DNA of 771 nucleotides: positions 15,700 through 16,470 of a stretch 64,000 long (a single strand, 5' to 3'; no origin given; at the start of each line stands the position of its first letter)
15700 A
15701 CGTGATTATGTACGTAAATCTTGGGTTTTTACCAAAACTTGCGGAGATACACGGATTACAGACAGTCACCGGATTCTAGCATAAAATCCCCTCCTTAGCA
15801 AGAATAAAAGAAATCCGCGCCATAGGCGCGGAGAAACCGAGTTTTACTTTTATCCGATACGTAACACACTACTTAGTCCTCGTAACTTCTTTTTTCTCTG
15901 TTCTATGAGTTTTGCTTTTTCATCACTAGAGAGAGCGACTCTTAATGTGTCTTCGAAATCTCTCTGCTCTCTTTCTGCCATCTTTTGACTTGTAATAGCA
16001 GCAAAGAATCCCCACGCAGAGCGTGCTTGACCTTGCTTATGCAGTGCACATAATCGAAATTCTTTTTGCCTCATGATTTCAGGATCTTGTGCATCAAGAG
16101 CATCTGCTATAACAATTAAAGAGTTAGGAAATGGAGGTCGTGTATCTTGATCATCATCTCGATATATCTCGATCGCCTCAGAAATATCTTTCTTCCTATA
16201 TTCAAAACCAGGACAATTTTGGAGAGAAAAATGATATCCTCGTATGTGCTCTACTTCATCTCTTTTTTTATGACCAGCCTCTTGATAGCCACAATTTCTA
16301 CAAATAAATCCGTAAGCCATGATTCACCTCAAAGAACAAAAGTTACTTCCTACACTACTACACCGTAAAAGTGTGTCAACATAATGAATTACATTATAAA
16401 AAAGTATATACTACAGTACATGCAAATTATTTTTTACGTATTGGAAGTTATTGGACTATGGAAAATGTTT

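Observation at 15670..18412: Three-gene foreign module inserted at the rplE-rpsN junction of the spc ribosomal operon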

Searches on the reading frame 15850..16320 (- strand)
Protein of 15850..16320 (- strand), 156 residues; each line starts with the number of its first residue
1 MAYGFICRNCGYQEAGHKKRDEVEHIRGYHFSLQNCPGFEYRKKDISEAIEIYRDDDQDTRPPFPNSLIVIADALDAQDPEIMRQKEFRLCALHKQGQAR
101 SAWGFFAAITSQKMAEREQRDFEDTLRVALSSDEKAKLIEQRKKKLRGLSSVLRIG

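Call 3: search_protein_families(library=pfam, proteins=[window:15850-16320:-], max_evalue=1)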
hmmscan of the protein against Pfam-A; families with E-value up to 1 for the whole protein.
window:15850-16320:- (156 aa): 1 family
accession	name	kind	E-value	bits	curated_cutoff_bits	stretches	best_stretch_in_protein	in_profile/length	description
PF23570.1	PHD_P300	-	0.29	11.5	27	0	4-10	30-36/39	Histone acetyltransferase p300-like, PHD domain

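Call 4: search_protein_families(library=ncbifam, proteins=[window:15850-16320:-], max_evalue=1)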
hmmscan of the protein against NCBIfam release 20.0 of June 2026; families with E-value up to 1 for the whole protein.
window:15850-16320:- (156 aa): 2 families
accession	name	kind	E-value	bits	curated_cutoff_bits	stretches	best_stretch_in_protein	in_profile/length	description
NF002305.0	PRK01229.1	equivalog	0.07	12.5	183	1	83-147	37-103/210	N-glycosylase/DNA lyase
NF006538.0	PRK09028.1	equivalog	0.075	11.6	655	1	18-49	276-305/396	cystathionine beta-lyase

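Call 8: find_homologous_proteins(query=window:15850-16320:-)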
Query window:15850-16320:- (156 aa): 2 proteins with E <= 0.001 among 80 candidates.
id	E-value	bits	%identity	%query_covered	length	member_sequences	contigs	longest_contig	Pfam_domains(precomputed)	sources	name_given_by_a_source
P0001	7.8e-100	349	100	100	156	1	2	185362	-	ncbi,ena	-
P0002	1.5e-58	215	65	100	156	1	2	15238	-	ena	-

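Call 9: find_encoding_contigs(protein=P0002, flank=10000)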
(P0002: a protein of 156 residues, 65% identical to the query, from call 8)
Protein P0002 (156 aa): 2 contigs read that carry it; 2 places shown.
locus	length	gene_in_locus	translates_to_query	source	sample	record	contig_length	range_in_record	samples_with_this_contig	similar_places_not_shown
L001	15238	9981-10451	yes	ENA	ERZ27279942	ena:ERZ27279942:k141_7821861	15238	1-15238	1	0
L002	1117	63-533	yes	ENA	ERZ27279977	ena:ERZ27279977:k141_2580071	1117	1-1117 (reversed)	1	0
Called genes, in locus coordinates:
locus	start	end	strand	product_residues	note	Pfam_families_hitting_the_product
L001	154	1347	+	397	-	PF00009:GTP_EFTU, PF03144:GTP_EFTU_D2, PF03143:GTP_EFTU_D3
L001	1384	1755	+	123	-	PF00338:Ribosomal_S10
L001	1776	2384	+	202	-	PF00297:Ribosomal_L3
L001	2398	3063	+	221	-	PF00573:Ribosomal_L4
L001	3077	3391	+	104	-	PF00276:Ribosomal_L23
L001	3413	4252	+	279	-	PF00181:Ribosomal_L2_N, PF03947:Ribosomal_L2_C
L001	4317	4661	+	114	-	PF00203:Ribosomal_S19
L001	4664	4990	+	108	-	PF00237:Ribosomal_L22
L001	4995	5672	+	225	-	PF07650:KH_2, PF00189:Ribosomal_S3_C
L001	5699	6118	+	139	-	PF00252:Ribosomal_L16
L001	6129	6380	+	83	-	PF00366:Ribosomal_S17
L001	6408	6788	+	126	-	PF00238:Ribosomal_L14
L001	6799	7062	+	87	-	PF22682:Ribosomal_uL24m-like (weak), PF00467:KOW, PF17136:ribosomal_L24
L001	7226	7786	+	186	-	PF00281:Ribosomal_L5, PF00673:Ribosomal_L5_C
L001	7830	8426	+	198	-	PF00448:SRP54 (faint), PF13238:AAA_18 (weak), PF13671:AAA_33 (faint)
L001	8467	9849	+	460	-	PF01471:PG_binding_1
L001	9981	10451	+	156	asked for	-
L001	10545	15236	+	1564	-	?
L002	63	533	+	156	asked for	-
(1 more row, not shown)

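Call 10: find_encoding_contigs(protein=P0001, flank=10000, max_places=3)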
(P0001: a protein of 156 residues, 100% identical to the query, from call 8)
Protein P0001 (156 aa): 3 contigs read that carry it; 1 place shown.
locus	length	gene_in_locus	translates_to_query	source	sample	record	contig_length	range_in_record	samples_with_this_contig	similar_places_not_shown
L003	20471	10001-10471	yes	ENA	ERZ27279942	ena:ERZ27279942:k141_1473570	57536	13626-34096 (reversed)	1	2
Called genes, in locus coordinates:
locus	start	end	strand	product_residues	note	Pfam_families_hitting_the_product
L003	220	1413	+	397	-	PF00009:GTP_EFTU, PF03144:GTP_EFTU_D2, PF03143:GTP_EFTU_D3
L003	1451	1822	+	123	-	PF00338:Ribosomal_S10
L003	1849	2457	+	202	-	PF00297:Ribosomal_L3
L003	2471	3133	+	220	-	PF00573:Ribosomal_L4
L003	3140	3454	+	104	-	PF00276:Ribosomal_L23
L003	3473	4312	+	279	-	PF00181:Ribosomal_L2_N, PF03947:Ribosomal_L2_C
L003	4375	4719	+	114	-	PF00203:Ribosomal_S19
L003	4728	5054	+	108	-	PF00237:Ribosomal_L22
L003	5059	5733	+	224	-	PF07650:KH_2, PF00189:Ribosomal_S3_C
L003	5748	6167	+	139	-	PF00252:Ribosomal_L16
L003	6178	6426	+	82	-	PF00366:Ribosomal_S17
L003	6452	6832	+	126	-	PF00238:Ribosomal_L14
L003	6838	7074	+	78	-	PF22682:Ribosomal_uL24m-like (weak), PF00467:KOW, PF17136:ribosomal_L24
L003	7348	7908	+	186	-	PF00281:Ribosomal_L5, PF00673:Ribosomal_L5_C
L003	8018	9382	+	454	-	PF01471:PG_binding_1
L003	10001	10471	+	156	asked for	-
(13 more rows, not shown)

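Call 28: search_protein_representatives(protein=window:15850-16320:-)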
Query: 156 residues. Proteins with E-value up to 0.001 (for the whole library): 35; up to 1e-10: 5; up to 1e-30: 1. The best 35 are listed.
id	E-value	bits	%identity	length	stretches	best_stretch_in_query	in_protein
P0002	4.7e-59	215.1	65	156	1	1-156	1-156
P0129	9.0e-25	103.9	41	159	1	1-149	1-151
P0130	6.3e-12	62.2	35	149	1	1-141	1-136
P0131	1.4e-11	61.0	37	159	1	1-115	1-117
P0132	2.8e-11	60.1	45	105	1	1-81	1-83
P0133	4.6e-10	56.1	45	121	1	1-83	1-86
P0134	2.2e-09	53.9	50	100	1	1-73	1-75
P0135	3.5e-09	53.2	49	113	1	1-53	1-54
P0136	3.3e-08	50.1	33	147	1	1-117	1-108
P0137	3.3e-08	50.1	37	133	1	1-104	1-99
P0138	1.1e-07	48.4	42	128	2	1-57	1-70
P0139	1.1e-07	48.4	41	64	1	3-61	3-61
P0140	3.0e-07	47.0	46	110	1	1-59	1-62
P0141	5.6e-07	46.1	34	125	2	86-144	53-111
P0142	2.8e-06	43.8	46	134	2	26-78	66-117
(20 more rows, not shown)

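Call 39: search_protein_families(library=pfam, proteins=[L001:10545-15236:+], max_evalue=0.01)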
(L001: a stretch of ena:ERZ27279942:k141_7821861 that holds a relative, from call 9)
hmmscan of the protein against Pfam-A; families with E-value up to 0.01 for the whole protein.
L001:10545-15236:+ (1564 aa): 5 families
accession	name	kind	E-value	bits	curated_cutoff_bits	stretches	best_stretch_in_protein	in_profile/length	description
PF00041.27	fn3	-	2e-34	118.1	25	6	1261-1339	2-81/84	Fibronectin type III domain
PF01471.23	PG_binding_1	-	1.9e-23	82.8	23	2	37-105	2-57/57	Putative peptidoglycan binding domain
PF18370.7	RGI_lyase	-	2e-16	60.6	27.8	1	870-927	21-81/86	Rhamnogalacturonan I lyases beta-sheet domain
PF25788.1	Ig_Rha78A_N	-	6.3e-08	33.3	27.4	0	895-936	58-101/105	Rha78A-like, N-terminal immunoglobulin domain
PF16893.11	fn3_2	-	0.00097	19.7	27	0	1349-1415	2-72/89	Fibronectin type III domain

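Call 41: find_encoding_contigs(protein=P0129, flank=6000, max_places=3)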
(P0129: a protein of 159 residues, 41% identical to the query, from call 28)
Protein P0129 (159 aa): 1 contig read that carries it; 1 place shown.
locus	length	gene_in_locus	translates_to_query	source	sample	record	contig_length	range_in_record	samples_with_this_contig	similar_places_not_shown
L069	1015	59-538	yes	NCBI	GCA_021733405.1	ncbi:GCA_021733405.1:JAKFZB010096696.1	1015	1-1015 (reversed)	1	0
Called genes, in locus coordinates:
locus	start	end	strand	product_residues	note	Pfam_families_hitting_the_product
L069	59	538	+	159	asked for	-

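Call 45: find_encoding_contigs(protein=P0131, flank=6000, max_places=3)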
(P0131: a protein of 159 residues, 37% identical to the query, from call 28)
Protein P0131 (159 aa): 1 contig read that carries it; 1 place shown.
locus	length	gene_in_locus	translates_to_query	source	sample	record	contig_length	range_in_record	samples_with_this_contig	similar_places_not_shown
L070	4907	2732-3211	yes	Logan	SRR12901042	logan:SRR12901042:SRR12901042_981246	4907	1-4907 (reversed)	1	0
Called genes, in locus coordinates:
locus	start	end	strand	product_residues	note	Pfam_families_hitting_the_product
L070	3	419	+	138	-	?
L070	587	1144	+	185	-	PF00281:Ribosomal_L5, PF00673:Ribosomal_L5_C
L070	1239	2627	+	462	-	PF01471:PG_binding_1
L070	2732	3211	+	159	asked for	-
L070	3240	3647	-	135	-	PF09945:DUF2177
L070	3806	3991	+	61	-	PF00253:Ribosomal_S14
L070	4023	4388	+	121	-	PF00410:Ribosomal_S8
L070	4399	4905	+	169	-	?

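Call 46: find_encoding_contigs(protein=P0130, flank=6000, max_places=3)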
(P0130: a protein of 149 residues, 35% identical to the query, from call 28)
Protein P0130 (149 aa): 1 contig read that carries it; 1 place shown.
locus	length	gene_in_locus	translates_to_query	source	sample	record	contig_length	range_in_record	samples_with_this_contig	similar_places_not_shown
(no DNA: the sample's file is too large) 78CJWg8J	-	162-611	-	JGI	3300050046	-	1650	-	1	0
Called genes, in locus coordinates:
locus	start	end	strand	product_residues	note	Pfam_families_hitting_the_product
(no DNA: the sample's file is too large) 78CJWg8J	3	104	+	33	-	?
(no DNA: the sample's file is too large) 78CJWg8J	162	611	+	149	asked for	-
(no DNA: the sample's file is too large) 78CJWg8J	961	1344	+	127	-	PF00410:Ribosomal_S8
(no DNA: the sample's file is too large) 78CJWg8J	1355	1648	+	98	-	?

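Call 47: find_encoding_contigs(protein=P0136, flank=6000, max_places=3)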
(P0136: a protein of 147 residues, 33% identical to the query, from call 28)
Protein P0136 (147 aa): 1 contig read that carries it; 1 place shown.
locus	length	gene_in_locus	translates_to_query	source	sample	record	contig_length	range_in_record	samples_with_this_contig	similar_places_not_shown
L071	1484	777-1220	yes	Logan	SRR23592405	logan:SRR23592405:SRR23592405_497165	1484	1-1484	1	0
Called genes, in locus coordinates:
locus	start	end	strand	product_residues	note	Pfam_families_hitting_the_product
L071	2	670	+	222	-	?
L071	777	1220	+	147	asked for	-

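Call 49: find_encoding_contigs(protein=P0133, flank=6000, max_places=3)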
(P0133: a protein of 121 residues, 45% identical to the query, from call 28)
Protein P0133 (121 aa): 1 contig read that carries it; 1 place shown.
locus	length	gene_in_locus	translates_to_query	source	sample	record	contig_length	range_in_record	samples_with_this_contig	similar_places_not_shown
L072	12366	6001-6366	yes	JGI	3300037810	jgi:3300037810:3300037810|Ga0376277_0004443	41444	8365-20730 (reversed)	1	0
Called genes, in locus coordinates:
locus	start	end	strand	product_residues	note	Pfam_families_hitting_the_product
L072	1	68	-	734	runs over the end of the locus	PF01751:Toprim, PF01131:Topoisom_bac, PF01396:Zn_ribbon_Top1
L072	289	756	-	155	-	PF07963:N_methyl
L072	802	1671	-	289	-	PF02481:DNA_processg_A, PF17782:WHD_DprA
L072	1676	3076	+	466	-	PF02403:Seryl_tRNA_N, PF00587:tRNA-synt_2b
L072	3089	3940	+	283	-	-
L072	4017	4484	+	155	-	-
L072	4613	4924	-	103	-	-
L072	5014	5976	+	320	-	PF01207:Dus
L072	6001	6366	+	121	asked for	-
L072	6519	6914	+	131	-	-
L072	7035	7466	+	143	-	-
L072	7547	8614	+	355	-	PF05496:RuvB_N, PF06068:TIP49 (faint), PF13177:DNA_pol3_delta2 (weak), PF00004:AAA, PF13173:AAA_14 (faint), PF13401:AAA_22 (faint), PF13177:DNA_pol3_delta2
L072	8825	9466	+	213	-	PF00702:Hydrolase, PF12710:HAD, PF08282:Hydrolase_3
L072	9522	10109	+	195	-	PF00561:Abhydrolase_1 (weak), PF06821:Ser_hydrolase, PF12146:Hydrolase_4 (weak)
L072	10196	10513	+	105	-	-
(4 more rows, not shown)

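Call 50: find_encoding_contigs(protein=P0141, flank=6000, max_places=3)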
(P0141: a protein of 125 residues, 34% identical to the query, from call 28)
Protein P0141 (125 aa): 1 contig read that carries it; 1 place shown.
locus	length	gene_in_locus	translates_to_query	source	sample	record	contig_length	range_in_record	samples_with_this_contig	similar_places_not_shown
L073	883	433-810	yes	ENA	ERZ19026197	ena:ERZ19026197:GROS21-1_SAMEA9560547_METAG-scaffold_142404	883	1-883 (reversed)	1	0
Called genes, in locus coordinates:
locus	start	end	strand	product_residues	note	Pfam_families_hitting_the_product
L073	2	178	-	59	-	?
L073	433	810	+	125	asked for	-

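Call 57: predict_structure(alignment_id=A3)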
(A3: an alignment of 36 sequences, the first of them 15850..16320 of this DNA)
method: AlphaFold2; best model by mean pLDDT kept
length: 156 residues; sequences in the alignment: 36
mean_pLDDT: 89.4   pTM: 0.60
mean pLDDT of the five models: 89.4, 88.9, 87.9, 84.5, 83.2
residues with pLDDT >= 90: 104; 70-90: 34; 50-70: 17; < 50: 1
segments of 3 or more residues with pLDDT < 50: none
pLDDT, mean of each block of 10 residues (from residue 1): 88 71 83 91 95 90 92 96 94 91 87 95 98 98 91 58
secondary structure, 60 per line:
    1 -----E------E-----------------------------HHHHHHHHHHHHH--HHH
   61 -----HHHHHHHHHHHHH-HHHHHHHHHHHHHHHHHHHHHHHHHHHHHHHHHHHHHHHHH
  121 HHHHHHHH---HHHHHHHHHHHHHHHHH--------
elements in order: H43-55 H66-78 H80-128 H132-148

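Call 78: search_protein_families(library=phrogs, proteins=[window:15850-16320:-], max_evalue=0.01)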
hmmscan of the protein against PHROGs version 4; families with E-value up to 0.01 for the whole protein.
window:15850-16320:- (156 aa): 0 families

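Call 79: search_protein_families(library=padloc, proteins=[window:15850-16320:-], max_evalue=0.01)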
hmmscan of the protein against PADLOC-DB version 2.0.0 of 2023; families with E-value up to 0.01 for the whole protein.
window:15850-16320:- (156 aa): 0 families

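Call 82: fold_search(model_id=the predicted structure, library=viral)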
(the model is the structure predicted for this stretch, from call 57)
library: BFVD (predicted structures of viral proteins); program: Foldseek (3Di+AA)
matches with E <= 10: 50; with E <= 0.001: 0
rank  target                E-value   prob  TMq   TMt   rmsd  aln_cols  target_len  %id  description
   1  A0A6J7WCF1            2.3e+00  0.13  0.30  0.38  11.1       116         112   16  Uncharacterized protein [uncultured Caudovirales phage]
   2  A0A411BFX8            2.5e+00  0.08  0.16  0.35   5.3        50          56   22  (no name in the UniProt tables at hand)
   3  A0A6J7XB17            2.5e+00  0.08  0.27  0.07  16.1       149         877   19  Uncharacterized protein [uncultured Caudovirales phage]
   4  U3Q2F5                3.2e+00  0.10  0.28  0.27  11.7       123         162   10  (no name in the UniProt tables at hand)
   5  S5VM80                3.7e+00  0.08  0.24  0.30  14.1       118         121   14  Uncharacterized protein [Pseudomonas phage PaBG]
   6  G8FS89                3.7e+00  0.08  0.19  0.20  11.9       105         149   15  Uncharacterized protein [Gordonia phage GTE7]
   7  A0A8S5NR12            4.2e+00  0.63  0.20  0.53   0.9        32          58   25  Uncharacterized protein [Podoviridae sp. ctdDI2]
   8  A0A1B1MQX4            4.2e+00  0.08  0.28  0.34  23.1       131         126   14  Ac29 [Lymantria dispar multicapsid nuclear polyhedrosis virus]
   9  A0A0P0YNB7            4.5e+00  0.08  0.23  0.19  16.4       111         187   15  (no name in the UniProt tables at hand)
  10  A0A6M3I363            4.5e+00  0.05  0.21  0.07  17.5       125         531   12  (no name in the UniProt tables at hand)
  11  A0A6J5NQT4            4.8e+00  0.06  0.22  0.20  26.5       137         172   17  Collagen triple helix repeat [uncultured Caudovirales phage]
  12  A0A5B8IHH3            5.1e+00  0.01  0.14  0.08  21.8       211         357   12  Uncharacterized protein [Mimiviridae sp. ChoanoV1]
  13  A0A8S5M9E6            5.5e+00  0.30  0.31  0.61   2.6        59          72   15  Uncharacterized protein [Siphoviridae sp. ctv4j104]
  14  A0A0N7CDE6            5.5e+00  0.13  0.23  0.46   6.4        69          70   19  Terminase [Salmonella phage 36]
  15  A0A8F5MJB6            5.5e+00  0.07  0.32  0.15   7.4       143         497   16  Uncharacterized protein [Grapevine-associated fusarivirus 1]
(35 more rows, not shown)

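Call 83: search_protein_families(library=pfam, alignment_id=A7, max_evalue=0.001)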
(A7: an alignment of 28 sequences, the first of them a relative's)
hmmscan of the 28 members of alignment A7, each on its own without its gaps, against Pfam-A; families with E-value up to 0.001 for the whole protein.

A. member 1, L001:7830-8426:+ (198 aa): 5 families
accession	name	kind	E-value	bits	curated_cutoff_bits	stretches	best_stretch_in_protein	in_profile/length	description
PF13238.12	AAA_18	-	3e-07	31.4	29.4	1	5-122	1-101/128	AAA domain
PF00448.28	SRP54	-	9.8e-06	25.8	22.7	1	3-119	2-113/196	SRP54-type protein, GTPase domain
PF13671.12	AAA_33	-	2.1e-05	25.3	27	1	5-110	2-93/143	AAA domain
PF13207.12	AAA_17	-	4.9e-05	24.1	27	1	8-130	1-121/136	AAA domain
PF01202.28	SKI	-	0.00016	22.2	22.1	0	12-156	2-127/159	Shikimate kinase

B. families by the number of members that match (of 28 scanned): 7 families
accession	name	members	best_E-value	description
PF00487.30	FA_desaturase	1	2e-14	Fatty acid desaturase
PF13238.12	AAA_18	1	3e-07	AAA domain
PF00448.28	SRP54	1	9.8e-06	SRP54-type protein, GTPase domain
PF13671.12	AAA_33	1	2.1e-05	AAA domain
PF13207.12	AAA_17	1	4.9e-05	AAA domain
PF01202.28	SKI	1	0.00016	Shikimate kinase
PF13627.12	LptM_cons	1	0.00025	LPS-assembly lipoprotein LptM, conserved region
